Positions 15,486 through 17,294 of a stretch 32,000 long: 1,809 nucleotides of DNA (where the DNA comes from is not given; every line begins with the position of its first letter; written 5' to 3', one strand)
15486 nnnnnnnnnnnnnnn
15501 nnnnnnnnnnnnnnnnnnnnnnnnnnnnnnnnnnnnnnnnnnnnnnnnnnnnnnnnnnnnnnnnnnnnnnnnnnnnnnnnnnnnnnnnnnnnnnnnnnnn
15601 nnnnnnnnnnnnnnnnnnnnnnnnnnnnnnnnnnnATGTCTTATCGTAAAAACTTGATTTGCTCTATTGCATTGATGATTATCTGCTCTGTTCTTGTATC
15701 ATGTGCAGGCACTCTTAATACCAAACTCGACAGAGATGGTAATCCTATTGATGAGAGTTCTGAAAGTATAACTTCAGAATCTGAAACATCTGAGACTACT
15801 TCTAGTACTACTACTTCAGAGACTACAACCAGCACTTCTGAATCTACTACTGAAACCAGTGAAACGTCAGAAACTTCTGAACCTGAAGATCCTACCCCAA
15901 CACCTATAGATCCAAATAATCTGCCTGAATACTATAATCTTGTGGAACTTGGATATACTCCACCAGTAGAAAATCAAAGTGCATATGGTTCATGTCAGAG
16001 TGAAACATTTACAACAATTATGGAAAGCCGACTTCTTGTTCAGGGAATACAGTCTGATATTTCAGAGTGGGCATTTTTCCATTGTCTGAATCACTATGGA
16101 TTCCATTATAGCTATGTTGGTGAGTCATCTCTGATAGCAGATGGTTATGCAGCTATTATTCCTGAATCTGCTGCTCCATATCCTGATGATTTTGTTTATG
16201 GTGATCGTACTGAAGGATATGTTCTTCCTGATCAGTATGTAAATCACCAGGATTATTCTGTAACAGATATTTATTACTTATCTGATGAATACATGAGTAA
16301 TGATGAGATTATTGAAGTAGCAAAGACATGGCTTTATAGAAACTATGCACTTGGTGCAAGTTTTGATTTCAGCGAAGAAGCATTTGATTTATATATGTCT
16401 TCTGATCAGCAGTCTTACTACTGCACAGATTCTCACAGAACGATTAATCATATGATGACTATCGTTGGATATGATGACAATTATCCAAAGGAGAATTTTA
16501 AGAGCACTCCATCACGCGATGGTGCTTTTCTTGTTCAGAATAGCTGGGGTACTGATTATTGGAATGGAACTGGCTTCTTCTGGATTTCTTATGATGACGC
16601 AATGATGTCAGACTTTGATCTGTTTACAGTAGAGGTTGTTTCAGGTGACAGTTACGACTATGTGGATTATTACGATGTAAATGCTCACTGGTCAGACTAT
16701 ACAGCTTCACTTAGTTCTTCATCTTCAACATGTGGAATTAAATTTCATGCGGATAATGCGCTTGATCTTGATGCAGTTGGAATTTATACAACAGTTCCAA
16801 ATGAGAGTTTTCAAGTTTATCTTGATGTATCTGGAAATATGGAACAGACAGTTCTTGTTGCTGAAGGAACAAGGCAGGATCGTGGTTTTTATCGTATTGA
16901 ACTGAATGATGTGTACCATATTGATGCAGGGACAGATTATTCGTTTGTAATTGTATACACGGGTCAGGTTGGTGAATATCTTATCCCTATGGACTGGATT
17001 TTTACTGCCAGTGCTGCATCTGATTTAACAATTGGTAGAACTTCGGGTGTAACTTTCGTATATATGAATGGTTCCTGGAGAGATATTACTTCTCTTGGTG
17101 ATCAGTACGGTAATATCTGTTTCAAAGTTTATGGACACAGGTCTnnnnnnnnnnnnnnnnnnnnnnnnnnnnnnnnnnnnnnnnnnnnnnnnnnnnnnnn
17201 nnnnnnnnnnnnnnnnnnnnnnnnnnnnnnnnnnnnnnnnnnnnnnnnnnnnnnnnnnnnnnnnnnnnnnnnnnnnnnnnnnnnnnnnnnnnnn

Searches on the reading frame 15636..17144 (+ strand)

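Call 5: search_protein_families(library=padloc, proteins=[window:15636-17144:+], max_evalue=0.01)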
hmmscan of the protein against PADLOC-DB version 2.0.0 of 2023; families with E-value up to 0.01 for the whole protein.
window:15636-17144:+ (503 aa): 1 family
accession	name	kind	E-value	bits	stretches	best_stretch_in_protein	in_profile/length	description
PDLC04061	PD-T4-6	-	0.0016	16.1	1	5-97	356-452/510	-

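Call 6: search_protein_families(library=pfam, proteins=[window:15636-17144:+], max_evalue=0.01)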
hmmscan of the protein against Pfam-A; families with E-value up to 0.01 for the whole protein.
window:15636-17144:+ (503 aa): 3 families
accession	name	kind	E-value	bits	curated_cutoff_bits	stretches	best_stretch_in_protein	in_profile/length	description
PF18560.7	Lectin_like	-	6.1e-15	56.2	27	1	361-499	17-155/156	Lectin like domain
PF00112.29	Peptidase_C1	-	4.5e-12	46.9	20.7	1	107-321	13-206/220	Papain family cysteine protease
PF01456.22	Mucin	-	0.0051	17.2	34.7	1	6-87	5-93/143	Mucin-like glycoprotein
